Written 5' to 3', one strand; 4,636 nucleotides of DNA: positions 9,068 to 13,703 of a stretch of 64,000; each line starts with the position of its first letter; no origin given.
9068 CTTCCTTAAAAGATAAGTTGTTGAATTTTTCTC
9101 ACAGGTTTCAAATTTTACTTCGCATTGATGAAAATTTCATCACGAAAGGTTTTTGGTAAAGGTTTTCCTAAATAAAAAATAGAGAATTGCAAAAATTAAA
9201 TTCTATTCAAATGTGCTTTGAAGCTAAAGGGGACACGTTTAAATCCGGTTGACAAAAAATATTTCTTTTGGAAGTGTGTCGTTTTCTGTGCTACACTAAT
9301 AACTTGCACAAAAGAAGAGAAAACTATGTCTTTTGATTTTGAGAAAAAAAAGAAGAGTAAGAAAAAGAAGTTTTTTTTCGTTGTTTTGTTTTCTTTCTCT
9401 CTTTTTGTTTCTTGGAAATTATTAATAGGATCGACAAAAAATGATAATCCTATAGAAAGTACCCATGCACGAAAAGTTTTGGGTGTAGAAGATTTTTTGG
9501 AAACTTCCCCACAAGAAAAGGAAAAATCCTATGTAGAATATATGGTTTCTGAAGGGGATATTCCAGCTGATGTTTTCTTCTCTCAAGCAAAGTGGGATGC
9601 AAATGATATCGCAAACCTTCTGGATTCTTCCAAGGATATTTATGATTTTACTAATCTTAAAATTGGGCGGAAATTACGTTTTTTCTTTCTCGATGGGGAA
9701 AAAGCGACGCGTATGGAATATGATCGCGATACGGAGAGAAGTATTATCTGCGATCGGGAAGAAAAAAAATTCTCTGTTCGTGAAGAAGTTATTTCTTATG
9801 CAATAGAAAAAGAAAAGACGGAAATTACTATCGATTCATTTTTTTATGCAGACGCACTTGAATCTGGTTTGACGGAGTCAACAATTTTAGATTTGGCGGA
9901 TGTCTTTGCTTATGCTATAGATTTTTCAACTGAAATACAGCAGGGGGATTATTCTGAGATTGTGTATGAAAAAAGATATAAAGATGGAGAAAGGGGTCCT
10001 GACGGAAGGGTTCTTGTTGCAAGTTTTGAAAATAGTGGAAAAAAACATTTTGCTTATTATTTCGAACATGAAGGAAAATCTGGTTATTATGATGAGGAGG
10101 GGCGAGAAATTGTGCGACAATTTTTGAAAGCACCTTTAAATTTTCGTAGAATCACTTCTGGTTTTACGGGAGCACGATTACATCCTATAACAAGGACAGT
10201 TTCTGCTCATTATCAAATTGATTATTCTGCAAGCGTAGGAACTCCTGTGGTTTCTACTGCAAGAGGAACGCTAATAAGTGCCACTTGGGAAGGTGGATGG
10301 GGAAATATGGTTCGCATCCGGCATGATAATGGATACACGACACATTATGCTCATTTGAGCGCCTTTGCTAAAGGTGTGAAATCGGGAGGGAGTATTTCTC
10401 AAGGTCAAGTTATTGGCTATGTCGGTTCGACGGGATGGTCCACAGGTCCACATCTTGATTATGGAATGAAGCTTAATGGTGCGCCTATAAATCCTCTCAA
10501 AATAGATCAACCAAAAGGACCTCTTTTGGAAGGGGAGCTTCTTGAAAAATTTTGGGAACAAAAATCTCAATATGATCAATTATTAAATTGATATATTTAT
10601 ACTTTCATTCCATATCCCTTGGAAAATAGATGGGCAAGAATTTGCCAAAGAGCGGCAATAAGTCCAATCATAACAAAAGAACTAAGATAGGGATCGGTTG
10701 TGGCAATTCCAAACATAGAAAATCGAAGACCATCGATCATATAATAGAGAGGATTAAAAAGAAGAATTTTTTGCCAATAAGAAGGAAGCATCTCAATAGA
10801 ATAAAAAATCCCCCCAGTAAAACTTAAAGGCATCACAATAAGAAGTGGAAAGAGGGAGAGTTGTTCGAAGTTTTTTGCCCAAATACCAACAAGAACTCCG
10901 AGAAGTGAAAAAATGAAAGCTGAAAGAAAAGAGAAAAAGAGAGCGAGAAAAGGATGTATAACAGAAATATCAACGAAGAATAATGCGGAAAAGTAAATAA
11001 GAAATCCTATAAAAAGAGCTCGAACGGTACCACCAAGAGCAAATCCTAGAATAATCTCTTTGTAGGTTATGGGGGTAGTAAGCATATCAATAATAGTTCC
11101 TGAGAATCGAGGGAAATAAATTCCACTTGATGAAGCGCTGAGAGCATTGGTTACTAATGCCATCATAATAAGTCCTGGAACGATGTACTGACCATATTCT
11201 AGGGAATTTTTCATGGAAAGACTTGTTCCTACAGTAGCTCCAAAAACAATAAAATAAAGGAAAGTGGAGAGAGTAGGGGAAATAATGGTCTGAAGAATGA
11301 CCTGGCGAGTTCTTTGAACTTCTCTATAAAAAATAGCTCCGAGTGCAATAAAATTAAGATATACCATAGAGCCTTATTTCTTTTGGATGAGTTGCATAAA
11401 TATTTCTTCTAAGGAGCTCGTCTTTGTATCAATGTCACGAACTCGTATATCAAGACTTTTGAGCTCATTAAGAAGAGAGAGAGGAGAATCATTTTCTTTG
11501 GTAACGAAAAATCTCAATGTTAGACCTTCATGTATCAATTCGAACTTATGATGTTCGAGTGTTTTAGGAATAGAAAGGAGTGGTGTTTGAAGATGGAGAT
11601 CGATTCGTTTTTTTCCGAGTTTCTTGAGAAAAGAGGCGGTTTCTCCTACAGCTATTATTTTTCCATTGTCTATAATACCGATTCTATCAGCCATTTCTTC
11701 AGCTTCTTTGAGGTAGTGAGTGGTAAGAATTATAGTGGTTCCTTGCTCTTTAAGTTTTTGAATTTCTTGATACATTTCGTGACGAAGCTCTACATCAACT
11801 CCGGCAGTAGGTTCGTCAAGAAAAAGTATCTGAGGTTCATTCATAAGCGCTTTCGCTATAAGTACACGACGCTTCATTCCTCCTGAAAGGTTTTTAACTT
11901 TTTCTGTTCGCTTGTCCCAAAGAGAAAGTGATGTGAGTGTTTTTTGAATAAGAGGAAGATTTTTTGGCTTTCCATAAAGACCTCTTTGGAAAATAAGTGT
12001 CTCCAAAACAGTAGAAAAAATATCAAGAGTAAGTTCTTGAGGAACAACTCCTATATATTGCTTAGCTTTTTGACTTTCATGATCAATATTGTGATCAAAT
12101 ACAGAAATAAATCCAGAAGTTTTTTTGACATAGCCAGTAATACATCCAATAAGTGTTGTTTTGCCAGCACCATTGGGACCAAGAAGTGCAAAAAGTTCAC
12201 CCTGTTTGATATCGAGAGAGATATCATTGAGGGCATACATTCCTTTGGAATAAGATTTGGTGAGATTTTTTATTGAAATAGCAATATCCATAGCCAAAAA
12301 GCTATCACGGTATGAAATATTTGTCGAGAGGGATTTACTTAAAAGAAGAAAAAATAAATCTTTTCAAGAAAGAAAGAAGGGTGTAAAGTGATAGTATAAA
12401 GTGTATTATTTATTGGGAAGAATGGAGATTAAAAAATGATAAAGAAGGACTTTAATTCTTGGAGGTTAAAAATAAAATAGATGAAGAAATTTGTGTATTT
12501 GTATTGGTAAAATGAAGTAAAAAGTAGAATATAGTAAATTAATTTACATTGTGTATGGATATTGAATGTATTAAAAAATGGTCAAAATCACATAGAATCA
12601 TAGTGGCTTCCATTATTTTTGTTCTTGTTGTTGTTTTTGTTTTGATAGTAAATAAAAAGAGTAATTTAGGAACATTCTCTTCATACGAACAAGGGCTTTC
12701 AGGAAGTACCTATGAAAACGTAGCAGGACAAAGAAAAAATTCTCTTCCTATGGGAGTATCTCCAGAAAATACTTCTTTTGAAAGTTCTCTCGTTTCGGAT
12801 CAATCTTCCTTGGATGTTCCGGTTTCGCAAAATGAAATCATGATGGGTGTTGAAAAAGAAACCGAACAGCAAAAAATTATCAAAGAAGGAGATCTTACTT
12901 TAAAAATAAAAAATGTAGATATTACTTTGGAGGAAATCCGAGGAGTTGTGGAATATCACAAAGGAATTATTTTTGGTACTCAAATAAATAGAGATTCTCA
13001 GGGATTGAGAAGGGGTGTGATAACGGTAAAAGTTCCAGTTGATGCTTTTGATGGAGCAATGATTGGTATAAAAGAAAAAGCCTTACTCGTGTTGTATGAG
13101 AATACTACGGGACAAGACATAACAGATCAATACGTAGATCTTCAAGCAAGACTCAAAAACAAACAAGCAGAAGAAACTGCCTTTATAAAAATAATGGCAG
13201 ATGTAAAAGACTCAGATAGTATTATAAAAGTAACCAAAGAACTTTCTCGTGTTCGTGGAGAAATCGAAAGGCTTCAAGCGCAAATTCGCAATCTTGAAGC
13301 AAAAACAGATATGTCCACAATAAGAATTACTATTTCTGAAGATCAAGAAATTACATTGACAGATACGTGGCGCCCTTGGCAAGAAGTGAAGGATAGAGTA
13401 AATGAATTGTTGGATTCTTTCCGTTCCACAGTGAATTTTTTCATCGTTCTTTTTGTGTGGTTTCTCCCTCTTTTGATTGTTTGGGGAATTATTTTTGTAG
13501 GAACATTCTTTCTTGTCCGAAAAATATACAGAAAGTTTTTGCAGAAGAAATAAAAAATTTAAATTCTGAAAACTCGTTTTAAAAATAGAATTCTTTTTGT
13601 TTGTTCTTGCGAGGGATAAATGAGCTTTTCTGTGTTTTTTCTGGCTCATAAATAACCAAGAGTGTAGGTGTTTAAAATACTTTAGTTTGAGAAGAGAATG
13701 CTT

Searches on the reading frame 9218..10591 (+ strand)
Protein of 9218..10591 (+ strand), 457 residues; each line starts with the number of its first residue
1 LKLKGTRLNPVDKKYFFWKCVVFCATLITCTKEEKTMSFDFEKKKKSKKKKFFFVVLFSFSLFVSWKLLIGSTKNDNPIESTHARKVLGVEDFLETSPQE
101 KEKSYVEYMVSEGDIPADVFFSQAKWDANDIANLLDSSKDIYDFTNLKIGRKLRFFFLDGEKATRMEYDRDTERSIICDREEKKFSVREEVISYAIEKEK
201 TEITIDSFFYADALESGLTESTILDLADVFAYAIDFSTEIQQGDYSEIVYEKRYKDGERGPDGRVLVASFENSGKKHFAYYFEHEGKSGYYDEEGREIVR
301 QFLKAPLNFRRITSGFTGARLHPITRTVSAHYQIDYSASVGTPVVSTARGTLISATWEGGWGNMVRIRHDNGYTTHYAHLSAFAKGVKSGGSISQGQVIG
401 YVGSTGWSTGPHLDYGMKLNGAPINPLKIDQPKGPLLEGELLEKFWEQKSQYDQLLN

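Call 55: search_protein_families(library=pfam, proteins=[window:9218-10591:+], max_evalue=0.001)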
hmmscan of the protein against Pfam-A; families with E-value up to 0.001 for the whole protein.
window:9218-10591:+ (457 aa): 2 families
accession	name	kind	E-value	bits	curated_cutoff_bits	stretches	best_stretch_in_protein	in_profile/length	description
PF01551.29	Peptidase_M23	-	8.1e-30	103.3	28.7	1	330-426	2-96/96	Peptidase family M23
PF19425.4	Csd3_N2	-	5.3e-08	33.3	27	1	202-316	10-120/122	Csd3 second domain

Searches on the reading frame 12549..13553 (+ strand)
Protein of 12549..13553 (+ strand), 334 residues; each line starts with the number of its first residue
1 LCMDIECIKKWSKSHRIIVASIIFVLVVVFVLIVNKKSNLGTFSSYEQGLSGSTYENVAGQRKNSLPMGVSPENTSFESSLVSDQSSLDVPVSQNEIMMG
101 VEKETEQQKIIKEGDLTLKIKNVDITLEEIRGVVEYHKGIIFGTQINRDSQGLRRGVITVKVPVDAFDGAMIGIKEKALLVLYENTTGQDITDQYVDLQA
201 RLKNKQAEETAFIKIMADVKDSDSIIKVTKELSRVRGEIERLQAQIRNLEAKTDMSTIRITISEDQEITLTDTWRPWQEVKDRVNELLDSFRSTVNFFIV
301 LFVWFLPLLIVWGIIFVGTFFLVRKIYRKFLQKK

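Call 55: search_protein_families(library=pfam, proteins=[window:12549-13553:+], max_evalue=0.001)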
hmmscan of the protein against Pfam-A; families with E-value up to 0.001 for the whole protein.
window:12549-13553:+ (334 aa): 1 family
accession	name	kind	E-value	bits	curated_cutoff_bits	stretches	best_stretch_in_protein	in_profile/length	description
PF14257.11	DUF4349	-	3.1e-50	170.9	27.7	1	108-318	1-210/213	Domain of unknown function (DUF4349)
